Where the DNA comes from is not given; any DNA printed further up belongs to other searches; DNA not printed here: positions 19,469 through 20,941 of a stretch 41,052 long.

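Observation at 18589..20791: Unannotated LysW-like carrier protein paired with a fold-II PLP enzyme and an ATP-grasp ligase, inserted in the dcw cluster where murD normally sits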

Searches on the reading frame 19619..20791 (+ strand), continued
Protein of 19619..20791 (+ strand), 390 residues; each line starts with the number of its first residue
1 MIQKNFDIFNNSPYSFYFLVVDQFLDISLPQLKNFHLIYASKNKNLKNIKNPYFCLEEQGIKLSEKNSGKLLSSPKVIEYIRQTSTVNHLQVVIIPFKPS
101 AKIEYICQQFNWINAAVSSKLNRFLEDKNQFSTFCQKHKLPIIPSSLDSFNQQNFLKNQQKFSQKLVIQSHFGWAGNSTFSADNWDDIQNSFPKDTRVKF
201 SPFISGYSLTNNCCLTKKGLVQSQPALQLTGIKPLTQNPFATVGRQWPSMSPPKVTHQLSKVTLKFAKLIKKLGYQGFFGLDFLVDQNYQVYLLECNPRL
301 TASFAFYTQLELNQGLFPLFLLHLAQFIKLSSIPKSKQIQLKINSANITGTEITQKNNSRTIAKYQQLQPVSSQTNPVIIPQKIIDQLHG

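Call 90: search_protein_families(library=pfam, proteins=[L121:1933-3867:+, L121:3864-4940:+, L131:4302-5681:+, L131:3617-4279:+, L144:4815-5684:+, L144:5770-6318:+, L122:8553-9434:-, L122:8037-8513:-, L131:2667-3620:+, L122:4765-5463:+], max_evalue=0.001)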
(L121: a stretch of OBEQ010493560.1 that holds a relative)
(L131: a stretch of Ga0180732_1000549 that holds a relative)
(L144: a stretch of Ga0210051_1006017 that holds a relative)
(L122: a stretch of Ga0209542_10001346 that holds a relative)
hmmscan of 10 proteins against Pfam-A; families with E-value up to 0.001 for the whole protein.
L121:1933-3867:+ (644 aa): 5 families
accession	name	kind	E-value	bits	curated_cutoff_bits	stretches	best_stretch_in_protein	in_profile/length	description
PF02826.25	2-Hacid_dh_C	-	1.1e-47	162.1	25.1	1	353-529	2-178/178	D-isomer specific 2-hydroxyacid dehydrogenase, NAD binding domain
PF00389.36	2-Hacid_dh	-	4.2e-27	94.9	24.6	1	250-560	2-133/134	D-isomer specific 2-hydroxyacid dehydrogenase, catalytic domain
PF12710.13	HAD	-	6.9e-11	43.4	27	1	22-194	2-186/189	haloacid dehalogenase-like hydrolase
PF22629.2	ACT_AHAS_ss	-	7.1e-11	42.6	27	1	579-639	4-67/67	AHAS small subunit-like ACT domain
PF00702.32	Hydrolase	-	0.00068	20.5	26.4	0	21-194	4-185/191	haloacid dehalogenase-like hydrolase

L121:3864-4940:+ (358 aa): 1 family
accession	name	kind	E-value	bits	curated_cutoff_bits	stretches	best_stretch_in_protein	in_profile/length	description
PF00266.25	Aminotran_5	-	2.9e-30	105.9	21.5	1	8-329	4-339/371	Aminotransferase class-V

L131:4302-5681:+ (459 aa): 2 families
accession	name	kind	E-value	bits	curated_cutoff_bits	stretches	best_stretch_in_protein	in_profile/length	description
PF02784.22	Orn_Arg_deC_N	-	1.2e-24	87.5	23.4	1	68-313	4-247/247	Pyridoxal-dependent decarboxylase, pyridoxal binding domain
PF00278.28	Orn_DAP_Arg_deC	-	2.2e-06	28.3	23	1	314-387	6-75/95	Pyridoxal-dependent decarboxylase, C-terminal sheet domain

L131:3617-4279:+ (220 aa): 1 family
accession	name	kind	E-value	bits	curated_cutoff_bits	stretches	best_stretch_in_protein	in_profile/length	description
PF01966.28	HD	-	4.3e-05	24.2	22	1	35-130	3-112/116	HD domain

L144:4815-5684:+ (289 aa): 2 families
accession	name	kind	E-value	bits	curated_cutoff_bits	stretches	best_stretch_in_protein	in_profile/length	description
PF10706.15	Aminoglyc_resit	-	6.3e-18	65.8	21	1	43-182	2-140/149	Aminoglycoside-2''-adenylyltransferase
PF14907.12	NTP_transf_5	-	2.4e-07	31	31.2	1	35-169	52-181/249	Uncharacterised nucleotidyltransferase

L144:5770-6318:+ (182 aa): 1 family
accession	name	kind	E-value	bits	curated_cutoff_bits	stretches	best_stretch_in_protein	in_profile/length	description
PF00293.34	NUDIX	-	6.3e-10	39.6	21.1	1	47-154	5-118/134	NUDIX domain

L122:8553-9434:- (293 aa): 1 family
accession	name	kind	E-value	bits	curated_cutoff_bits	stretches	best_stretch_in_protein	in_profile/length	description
PF00892.27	EamA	-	2.7e-20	73.5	28.2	2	5-133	3-133/135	EamA-like transporter family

L122:8037-8513:- (158 aa): 1 family
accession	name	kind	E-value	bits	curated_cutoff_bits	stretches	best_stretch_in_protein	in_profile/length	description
PF01371.25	Trp_repressor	-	1.5e-11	44.6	27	1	29-104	4-80/88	Trp repressor protein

L131:2667-3620:+ (317 aa): 2 families
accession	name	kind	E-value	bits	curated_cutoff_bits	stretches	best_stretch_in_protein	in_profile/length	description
PF00877.26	NLPC_P60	-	1.7e-16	60.5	23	1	197-271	2-75/105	NlpC/P60 family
PF04972.22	BON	-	0.00095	19.9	27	0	36-75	28-68/69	BON domain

L122:4765-5463:+ (232 aa): 0 families
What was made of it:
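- Serine-pathway genes occur in L121 (call 90).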
